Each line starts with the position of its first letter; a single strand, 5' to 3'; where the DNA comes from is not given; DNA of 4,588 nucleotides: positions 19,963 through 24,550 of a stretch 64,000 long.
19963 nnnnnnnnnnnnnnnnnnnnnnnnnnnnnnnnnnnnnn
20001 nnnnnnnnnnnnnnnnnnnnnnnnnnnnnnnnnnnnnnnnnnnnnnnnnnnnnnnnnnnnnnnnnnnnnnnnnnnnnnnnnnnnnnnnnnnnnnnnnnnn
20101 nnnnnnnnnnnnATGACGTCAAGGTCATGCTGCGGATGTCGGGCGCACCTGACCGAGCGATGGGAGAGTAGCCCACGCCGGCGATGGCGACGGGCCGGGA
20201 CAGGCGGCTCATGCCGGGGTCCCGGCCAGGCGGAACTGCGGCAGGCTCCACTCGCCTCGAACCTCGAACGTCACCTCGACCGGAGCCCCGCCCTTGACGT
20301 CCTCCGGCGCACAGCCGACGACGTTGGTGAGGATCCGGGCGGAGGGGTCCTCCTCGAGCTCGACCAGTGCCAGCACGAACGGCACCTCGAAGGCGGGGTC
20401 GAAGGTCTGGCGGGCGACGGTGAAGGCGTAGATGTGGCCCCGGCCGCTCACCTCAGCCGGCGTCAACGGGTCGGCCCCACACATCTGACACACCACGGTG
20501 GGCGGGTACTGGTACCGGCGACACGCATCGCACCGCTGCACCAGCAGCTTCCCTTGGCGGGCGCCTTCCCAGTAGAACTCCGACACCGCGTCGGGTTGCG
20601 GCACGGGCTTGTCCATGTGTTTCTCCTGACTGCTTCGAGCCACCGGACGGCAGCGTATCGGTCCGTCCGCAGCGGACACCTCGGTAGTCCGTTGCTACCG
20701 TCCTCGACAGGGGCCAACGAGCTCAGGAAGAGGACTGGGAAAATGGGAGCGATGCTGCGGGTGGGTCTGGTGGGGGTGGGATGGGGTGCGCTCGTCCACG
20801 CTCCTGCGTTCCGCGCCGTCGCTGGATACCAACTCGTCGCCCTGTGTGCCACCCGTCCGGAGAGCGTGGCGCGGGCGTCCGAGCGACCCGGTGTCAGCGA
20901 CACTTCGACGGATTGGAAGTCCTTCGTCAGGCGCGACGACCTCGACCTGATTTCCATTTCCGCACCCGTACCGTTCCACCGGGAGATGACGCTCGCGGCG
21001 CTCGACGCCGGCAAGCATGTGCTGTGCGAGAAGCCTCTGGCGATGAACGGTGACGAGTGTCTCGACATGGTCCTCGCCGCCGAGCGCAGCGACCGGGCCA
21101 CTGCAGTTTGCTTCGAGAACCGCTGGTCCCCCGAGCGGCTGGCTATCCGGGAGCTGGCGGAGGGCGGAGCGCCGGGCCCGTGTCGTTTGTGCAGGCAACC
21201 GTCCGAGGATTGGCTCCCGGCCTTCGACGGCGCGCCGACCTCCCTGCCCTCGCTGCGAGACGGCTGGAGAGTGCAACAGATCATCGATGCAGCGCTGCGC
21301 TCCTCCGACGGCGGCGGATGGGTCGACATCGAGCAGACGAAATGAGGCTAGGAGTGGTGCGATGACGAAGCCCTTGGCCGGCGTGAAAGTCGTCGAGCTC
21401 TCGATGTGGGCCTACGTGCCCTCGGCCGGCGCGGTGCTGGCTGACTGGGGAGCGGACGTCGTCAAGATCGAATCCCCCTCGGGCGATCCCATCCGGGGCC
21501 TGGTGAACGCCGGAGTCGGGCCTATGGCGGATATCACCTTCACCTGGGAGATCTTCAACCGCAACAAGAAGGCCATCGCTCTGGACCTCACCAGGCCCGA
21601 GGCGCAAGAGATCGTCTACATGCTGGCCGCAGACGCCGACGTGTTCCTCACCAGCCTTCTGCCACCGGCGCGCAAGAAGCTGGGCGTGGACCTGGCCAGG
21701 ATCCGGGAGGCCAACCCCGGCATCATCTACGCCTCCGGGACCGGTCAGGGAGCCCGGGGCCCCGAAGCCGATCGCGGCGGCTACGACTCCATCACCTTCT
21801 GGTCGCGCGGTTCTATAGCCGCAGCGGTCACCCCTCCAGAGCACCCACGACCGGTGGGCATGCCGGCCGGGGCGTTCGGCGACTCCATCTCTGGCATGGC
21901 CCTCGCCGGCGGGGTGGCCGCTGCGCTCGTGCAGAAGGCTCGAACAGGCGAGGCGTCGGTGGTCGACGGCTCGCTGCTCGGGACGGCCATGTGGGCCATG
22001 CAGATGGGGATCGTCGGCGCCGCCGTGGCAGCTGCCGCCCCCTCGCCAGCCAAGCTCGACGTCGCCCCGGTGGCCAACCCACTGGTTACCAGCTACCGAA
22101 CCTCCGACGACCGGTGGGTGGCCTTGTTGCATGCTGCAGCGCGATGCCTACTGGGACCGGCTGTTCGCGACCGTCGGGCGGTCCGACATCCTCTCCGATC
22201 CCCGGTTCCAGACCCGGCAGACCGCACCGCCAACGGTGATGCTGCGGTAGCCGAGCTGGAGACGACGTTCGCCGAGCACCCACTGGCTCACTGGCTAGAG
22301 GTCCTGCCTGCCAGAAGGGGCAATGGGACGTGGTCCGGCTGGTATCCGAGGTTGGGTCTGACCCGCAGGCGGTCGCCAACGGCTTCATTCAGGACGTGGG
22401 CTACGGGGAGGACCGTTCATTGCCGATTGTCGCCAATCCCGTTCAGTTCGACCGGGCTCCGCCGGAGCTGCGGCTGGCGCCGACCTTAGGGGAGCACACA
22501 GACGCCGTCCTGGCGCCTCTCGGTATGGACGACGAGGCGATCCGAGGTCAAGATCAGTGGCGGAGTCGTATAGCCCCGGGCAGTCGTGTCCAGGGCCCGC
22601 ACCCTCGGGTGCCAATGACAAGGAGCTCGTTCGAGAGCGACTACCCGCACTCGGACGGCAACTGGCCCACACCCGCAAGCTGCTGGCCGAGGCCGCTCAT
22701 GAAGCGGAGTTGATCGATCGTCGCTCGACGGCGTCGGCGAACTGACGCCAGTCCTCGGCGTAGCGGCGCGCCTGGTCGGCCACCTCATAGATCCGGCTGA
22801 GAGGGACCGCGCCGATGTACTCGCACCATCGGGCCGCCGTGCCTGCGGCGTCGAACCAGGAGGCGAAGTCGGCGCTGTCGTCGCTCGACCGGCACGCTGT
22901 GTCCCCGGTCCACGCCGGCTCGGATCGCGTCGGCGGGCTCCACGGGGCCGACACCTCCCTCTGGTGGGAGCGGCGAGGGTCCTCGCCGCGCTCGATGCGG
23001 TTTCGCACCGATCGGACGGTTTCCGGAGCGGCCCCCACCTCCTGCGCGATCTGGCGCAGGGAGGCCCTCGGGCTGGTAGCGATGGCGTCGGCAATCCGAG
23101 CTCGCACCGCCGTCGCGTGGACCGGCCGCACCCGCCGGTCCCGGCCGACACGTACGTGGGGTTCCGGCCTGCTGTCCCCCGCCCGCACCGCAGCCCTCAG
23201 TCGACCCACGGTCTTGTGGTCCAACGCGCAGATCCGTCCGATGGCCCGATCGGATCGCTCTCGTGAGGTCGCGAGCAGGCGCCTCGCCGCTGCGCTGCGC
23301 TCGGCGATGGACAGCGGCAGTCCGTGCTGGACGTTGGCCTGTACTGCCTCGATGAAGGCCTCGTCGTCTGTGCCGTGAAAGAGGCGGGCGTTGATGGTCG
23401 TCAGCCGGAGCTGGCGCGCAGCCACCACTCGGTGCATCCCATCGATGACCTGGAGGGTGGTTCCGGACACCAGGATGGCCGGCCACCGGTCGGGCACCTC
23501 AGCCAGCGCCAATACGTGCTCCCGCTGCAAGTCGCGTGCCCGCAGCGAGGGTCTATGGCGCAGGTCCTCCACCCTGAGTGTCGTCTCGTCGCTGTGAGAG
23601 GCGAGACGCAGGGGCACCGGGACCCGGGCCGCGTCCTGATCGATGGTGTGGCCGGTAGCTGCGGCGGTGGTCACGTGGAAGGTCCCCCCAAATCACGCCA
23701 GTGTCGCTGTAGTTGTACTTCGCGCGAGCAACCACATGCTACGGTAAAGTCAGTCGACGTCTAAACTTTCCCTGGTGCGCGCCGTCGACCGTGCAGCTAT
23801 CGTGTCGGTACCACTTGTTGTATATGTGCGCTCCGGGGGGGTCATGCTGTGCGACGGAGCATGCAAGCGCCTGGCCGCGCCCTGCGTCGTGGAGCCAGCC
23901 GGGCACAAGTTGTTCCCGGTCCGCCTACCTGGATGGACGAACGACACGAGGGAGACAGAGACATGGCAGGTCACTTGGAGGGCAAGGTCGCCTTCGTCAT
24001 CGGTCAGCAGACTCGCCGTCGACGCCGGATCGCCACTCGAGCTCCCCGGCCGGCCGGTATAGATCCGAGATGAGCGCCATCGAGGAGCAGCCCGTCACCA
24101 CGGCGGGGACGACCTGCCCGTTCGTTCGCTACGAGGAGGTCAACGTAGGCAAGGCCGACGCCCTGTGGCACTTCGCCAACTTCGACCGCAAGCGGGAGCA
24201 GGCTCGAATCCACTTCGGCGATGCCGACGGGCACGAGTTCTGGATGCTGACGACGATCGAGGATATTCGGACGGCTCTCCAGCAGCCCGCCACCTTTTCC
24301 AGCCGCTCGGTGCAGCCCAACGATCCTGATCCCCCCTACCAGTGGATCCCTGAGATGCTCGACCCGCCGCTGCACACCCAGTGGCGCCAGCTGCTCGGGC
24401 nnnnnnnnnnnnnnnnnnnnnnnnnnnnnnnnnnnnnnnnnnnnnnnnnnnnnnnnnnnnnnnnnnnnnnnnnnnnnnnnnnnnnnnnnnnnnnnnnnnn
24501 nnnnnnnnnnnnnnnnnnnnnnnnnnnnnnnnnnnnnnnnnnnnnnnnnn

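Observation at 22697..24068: StrR-family regulator divergent from a P450, with paired GTCGAC elements and a stranded SDR N-terminus in the 394-nt intergenic region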

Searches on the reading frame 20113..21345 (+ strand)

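Call 14: search_protein_families(library=pfam, proteins=[window:20113-21345:+], max_evalue=0.001)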
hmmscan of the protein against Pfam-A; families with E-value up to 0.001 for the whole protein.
window:20113-21345:+ (410 aa): 1 family
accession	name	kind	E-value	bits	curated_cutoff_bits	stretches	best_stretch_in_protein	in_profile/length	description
PF01408.29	GFO_IDH_MocA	-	1.1e-21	78.2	24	1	215-331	1-117/120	Oxidoreductase family, NAD-binding Rossmann fold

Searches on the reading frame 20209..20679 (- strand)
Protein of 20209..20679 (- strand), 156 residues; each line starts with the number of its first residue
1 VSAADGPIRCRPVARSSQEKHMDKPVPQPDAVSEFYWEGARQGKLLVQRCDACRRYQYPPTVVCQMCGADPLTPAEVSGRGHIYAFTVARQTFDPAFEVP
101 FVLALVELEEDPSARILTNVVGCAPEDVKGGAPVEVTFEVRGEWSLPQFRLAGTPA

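Call 62: search_protein_families(library=pfam, proteins=[window:20209-20679:-], max_evalue=0.001)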
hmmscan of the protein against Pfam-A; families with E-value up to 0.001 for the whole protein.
window:20209-20679:- (156 aa): 2 families
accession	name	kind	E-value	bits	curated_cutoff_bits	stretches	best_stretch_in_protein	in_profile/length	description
PF01796.24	OB_ChsH2_C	-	1.6e-17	63.6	27.1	1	76-139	3-65/65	ChsH2, C-terminal OB-fold domain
PF12172.15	zf-ChsH2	-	1.7e-12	47.3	23.2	1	37-71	1-35/37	ChsH2, rubredoxin-like zinc ribbon domain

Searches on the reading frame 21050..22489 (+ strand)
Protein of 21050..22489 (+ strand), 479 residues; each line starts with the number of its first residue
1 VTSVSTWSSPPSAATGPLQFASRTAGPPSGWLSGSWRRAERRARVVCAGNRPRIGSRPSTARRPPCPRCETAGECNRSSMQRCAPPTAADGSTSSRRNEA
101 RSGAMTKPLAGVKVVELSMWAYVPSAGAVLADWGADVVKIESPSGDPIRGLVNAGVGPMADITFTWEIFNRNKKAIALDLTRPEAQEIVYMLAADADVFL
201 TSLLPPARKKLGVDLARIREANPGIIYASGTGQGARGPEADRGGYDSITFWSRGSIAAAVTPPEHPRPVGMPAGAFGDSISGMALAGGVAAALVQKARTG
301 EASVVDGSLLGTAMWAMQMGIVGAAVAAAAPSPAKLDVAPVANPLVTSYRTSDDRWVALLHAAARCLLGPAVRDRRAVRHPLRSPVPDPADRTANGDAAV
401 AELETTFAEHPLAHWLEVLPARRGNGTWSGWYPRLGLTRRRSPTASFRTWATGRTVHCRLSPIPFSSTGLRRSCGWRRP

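Call 14: search_protein_families(library=pfam, proteins=[window:21050-22489:+], max_evalue=0.001)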
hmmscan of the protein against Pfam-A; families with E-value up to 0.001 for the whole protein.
window:21050-22489:+ (479 aa): 1 family
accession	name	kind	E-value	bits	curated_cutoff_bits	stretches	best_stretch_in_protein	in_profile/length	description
PF02515.22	CoA_transf_3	-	1.3e-64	219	23.3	1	109-420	1-302/366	CoA-transferase family III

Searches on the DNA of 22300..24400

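Call 64: search_rna_families(source=window, start=22300, end=24400, threshold=evalue, max_evalue=1)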
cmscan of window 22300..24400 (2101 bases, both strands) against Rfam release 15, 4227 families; matches with E-value up to 1: 1.
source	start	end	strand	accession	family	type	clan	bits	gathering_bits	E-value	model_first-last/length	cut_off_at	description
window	22753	22792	-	RF01274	sR45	Gene; snRNA; snoRNA; CD-box;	-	17.7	40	0.88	1-55/55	no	Small nucleolar RNA sR45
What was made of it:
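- Checked: No Rfam family matched meaningfully; the only hit was a far-sub-threshold chance match inside the regulator gene (call 64).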

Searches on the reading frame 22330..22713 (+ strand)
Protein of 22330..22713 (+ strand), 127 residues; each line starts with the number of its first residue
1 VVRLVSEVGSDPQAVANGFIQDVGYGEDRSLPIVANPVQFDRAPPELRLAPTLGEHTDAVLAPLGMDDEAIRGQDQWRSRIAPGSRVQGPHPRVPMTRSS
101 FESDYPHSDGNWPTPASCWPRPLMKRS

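Call 14: search_protein_families(library=pfam, proteins=[window:22330-22713:+], max_evalue=0.001)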
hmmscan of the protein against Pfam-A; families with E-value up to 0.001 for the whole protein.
window:22330-22713:+ (127 aa): 1 family
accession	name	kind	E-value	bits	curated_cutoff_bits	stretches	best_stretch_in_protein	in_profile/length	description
PF02515.22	CoA_transf_3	-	1.2e-05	25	23.3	1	2-57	311-366/366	CoA-transferase family III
